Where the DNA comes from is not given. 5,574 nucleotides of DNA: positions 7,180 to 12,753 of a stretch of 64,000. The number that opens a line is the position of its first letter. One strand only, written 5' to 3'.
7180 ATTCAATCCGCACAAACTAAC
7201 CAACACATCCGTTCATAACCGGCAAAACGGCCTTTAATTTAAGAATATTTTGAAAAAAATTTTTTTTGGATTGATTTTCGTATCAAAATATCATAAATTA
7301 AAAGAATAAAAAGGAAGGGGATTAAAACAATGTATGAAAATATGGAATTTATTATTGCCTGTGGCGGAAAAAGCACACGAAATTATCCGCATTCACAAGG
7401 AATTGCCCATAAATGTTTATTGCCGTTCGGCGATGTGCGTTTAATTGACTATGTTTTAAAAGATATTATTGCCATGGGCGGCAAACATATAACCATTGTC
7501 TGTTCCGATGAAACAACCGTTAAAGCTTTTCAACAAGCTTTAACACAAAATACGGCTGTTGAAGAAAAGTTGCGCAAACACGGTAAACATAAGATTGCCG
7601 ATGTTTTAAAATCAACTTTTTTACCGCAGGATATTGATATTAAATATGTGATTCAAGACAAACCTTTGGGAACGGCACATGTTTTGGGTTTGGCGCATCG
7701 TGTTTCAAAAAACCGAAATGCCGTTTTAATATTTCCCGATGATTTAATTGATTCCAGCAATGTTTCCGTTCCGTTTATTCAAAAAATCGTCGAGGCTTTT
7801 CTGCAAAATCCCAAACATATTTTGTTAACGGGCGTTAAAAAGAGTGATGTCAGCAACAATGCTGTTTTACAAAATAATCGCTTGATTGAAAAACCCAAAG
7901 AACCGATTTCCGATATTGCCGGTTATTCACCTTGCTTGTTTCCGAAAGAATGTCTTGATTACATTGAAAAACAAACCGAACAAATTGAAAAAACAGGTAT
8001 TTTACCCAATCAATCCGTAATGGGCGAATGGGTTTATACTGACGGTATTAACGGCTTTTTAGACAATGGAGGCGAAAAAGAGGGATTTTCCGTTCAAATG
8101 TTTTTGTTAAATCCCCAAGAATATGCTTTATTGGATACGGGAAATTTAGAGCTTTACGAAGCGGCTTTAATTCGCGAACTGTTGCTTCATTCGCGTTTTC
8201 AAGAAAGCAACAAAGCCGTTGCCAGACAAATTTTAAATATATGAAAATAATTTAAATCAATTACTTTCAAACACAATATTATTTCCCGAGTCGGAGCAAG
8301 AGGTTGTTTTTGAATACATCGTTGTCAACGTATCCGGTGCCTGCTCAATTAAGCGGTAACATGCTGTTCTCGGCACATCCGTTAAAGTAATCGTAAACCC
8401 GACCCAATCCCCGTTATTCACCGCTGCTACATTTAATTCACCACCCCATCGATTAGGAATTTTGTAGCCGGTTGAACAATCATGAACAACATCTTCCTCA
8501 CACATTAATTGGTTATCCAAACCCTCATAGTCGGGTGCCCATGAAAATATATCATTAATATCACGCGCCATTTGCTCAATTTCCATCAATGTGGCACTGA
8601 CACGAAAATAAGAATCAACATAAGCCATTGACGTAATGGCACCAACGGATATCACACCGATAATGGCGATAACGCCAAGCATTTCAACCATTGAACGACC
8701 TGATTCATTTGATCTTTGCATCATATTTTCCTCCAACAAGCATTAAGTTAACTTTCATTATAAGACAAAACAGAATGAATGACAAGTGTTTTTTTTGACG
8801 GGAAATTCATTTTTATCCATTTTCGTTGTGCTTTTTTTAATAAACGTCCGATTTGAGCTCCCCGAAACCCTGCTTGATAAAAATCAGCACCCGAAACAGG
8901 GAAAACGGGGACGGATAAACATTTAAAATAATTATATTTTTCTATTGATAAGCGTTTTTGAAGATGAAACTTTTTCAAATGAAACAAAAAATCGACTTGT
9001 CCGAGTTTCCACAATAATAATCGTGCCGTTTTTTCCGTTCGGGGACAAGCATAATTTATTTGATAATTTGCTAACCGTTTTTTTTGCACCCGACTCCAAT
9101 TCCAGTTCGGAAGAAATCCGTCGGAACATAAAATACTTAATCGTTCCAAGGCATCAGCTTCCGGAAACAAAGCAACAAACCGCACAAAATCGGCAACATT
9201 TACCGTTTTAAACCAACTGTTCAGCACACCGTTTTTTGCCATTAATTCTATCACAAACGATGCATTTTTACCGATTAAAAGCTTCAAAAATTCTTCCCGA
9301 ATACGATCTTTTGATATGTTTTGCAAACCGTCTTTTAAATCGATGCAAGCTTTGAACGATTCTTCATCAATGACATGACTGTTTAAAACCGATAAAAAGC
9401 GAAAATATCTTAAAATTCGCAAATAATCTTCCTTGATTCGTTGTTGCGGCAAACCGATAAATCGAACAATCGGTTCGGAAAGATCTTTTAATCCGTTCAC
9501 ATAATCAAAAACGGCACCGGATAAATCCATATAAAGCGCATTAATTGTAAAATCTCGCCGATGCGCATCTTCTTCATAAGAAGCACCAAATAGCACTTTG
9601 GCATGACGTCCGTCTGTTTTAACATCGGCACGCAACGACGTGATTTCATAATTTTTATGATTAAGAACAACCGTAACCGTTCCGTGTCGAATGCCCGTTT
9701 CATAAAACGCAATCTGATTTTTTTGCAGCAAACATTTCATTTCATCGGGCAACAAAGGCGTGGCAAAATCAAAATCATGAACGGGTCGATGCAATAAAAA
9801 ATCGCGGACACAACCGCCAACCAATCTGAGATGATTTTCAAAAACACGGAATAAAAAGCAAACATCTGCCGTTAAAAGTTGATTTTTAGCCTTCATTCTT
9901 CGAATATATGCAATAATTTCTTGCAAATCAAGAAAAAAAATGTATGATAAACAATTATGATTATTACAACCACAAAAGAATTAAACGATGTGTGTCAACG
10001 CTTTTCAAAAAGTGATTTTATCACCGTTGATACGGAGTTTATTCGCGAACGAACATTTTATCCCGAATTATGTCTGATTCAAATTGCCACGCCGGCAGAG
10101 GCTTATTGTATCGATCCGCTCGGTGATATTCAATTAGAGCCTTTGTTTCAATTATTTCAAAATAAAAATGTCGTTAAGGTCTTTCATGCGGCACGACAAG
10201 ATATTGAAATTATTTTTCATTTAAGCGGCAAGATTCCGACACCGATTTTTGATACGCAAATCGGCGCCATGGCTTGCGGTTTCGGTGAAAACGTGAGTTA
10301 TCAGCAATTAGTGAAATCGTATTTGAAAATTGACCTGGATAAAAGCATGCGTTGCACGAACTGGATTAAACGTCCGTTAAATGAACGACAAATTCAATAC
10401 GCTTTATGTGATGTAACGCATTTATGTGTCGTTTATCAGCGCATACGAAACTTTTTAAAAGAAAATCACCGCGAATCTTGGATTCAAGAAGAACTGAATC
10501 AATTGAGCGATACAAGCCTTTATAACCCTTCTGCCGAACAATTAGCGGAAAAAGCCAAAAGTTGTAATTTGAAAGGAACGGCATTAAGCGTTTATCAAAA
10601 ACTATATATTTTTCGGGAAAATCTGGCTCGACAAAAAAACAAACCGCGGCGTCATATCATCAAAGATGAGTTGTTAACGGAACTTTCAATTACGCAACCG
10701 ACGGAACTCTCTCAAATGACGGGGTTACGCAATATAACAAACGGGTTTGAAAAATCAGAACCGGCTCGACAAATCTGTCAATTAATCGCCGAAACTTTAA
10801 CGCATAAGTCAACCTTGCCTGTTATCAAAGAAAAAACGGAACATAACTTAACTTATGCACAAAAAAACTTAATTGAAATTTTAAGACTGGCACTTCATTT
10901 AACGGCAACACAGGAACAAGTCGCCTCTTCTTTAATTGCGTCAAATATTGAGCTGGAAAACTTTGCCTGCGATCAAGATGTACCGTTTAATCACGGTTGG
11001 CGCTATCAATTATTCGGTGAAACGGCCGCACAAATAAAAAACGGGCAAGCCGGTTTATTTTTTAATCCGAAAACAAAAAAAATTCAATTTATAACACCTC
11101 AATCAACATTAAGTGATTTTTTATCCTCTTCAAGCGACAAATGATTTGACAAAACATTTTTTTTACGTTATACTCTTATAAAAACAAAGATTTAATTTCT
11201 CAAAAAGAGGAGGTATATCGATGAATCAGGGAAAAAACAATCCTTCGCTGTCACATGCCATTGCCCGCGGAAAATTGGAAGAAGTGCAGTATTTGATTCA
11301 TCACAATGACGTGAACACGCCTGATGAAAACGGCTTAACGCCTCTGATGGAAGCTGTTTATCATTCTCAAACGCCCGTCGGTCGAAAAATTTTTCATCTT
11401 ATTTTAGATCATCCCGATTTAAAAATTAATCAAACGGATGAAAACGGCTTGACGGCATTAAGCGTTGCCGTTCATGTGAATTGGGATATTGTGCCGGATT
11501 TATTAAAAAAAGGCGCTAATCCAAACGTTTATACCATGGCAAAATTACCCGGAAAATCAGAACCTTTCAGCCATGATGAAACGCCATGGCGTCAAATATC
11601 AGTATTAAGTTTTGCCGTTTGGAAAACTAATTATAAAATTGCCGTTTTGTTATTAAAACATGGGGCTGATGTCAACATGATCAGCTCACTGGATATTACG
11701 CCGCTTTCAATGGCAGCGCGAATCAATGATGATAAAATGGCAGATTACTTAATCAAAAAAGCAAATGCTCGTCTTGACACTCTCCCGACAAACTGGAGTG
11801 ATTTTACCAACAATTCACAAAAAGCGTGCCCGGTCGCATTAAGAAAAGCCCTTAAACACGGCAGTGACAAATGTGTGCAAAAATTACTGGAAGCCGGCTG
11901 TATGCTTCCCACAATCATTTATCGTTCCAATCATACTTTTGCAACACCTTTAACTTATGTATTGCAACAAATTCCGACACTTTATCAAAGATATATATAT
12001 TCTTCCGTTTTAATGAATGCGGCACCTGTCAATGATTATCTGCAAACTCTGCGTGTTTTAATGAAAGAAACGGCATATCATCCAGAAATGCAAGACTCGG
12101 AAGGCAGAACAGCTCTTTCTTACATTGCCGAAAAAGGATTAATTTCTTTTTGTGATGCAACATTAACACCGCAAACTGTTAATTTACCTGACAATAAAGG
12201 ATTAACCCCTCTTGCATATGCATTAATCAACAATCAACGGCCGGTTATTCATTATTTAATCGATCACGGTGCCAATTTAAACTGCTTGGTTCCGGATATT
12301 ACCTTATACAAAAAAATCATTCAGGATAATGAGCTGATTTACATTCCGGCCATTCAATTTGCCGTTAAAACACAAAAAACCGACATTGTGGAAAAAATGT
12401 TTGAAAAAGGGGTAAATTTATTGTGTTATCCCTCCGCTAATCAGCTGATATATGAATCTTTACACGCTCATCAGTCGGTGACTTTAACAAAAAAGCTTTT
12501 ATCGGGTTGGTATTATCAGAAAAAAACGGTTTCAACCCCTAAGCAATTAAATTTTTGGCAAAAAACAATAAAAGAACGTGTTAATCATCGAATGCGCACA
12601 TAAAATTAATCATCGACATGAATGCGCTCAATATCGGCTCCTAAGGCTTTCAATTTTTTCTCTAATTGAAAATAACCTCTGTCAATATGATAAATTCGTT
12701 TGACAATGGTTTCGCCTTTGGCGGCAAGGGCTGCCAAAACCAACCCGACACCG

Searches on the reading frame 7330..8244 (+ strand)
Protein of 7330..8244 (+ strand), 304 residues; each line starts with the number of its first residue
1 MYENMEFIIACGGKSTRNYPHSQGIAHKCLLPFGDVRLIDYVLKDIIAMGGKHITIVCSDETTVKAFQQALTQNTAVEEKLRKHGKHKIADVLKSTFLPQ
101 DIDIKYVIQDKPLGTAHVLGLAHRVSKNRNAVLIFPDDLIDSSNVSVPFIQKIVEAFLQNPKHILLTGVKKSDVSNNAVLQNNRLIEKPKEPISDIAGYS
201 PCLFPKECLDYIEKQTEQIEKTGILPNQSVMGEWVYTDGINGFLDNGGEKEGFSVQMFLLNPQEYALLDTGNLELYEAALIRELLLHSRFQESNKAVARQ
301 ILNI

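Call 25: search_protein_families(library=pfam, proteins=[window:7330-8244:+], max_evalue=0.001)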
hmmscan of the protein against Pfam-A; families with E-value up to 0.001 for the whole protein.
window:7330-8244:+ (304 aa): 3 families
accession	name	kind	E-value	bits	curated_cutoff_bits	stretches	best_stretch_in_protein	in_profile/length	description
PF00483.29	NTP_transferase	-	3e-13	50.3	21.2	1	8-218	3-194/245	Nucleotidyl transferase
PF02348.25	CTP_transf_3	-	5.6e-07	30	22.6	1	22-119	10-107/217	Cytidylyltransferase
PF12804.13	NTP_transf_3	-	2.1e-06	28.4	27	1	8-217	2-146/160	MobA-like NTP transferase domain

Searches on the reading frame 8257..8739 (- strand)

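Call 26: search_protein_families(library=pfam, proteins=[window:8257-8739:-], max_evalue=0.01)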
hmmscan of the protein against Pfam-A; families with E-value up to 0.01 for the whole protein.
window:8257-8739:- (160 aa): 2 families
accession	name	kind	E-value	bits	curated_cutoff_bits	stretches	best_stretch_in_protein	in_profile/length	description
PF08805.16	PilS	-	6e-09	36.5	22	1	47-132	4-92/138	PilS N terminal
PF07963.17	N_methyl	-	0.0054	16.7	21.2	0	10-35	2-27/27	Prokaryotic N-terminal methylation motif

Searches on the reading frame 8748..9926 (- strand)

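Call 26: search_protein_families(library=pfam, proteins=[window:8748-9926:-], max_evalue=0.01)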
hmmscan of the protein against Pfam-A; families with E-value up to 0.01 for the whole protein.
window:8748-9926:- (392 aa): 2 families
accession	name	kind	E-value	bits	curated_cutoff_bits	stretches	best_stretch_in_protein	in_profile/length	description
PF01743.26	PolyA_pol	-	2.5e-34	118.8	23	1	33-155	1-126/126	Poly A polymerase head domain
PF12627.12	PolyA_pol_RNAbd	-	2.4e-12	46.9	22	1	186-242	4-60/64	Probable RNA and SrmB- binding site of polymerase A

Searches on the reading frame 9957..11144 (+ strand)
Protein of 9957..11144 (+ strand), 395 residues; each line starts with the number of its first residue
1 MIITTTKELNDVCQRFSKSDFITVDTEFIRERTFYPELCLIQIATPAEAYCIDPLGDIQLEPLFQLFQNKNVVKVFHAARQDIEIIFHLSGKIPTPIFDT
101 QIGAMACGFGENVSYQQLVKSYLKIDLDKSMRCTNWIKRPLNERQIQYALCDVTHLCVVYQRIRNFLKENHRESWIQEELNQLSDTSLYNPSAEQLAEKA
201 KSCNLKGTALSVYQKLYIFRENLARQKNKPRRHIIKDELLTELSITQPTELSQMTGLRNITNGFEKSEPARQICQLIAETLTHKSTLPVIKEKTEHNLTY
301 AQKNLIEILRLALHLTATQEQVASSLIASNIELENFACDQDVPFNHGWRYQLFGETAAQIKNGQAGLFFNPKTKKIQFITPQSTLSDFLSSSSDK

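Call 26: search_protein_families(library=pfam, proteins=[window:9957-11144:+], max_evalue=0.01)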
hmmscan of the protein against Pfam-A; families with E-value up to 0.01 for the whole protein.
window:9957-11144:+ (395 aa): 2 families
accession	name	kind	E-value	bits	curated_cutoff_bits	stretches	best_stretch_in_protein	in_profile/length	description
PF01612.26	DNA_pol_A_exo1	-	5.1e-40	137.5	23.6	1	2-167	3-172/173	3'-5' exonuclease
PF00570.28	HRDC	-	2e-08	34.5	23.8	1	210-262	2-54/68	HRDC domain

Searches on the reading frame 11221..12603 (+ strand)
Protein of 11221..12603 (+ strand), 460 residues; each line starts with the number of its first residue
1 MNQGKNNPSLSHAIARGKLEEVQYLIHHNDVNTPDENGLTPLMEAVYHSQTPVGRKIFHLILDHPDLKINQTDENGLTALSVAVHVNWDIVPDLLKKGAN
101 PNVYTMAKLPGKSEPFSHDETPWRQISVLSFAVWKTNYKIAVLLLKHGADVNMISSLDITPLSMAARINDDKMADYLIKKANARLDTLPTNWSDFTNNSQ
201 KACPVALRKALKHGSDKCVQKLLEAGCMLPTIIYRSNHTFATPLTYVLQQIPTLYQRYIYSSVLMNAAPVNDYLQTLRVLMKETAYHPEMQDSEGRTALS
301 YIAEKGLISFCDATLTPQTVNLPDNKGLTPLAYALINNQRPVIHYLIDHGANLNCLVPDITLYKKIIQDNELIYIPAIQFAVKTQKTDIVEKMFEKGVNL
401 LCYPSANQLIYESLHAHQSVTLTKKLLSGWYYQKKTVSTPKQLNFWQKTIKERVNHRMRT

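Call 26: search_protein_families(library=pfam, proteins=[window:11221-12603:+], max_evalue=0.01)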
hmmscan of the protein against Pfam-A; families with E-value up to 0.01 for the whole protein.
window:11221-12603:+ (460 aa): 5 families
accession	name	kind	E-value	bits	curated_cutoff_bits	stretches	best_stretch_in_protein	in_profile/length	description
PF12796.13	Ank_2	-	7.7e-33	113.4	27.3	3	10-103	1-88/90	Ankyrin repeats (3 copies)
PF13637.12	Ank_4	-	9.2e-24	83.4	22.7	2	11-51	2-43/50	Ankyrin repeats (many copies)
PF00023.36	Ank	-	2.2e-23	81.4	21.1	1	327-355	2-30/33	Ankyrin repeat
PF13857.12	Ank_5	-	8.6e-21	74.2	27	2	26-83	2-56/56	Ankyrin repeats (many copies)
PF13606.12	Ank_3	-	6.4e-20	69.3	22.3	1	327-355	2-30/30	Ankyrin repeat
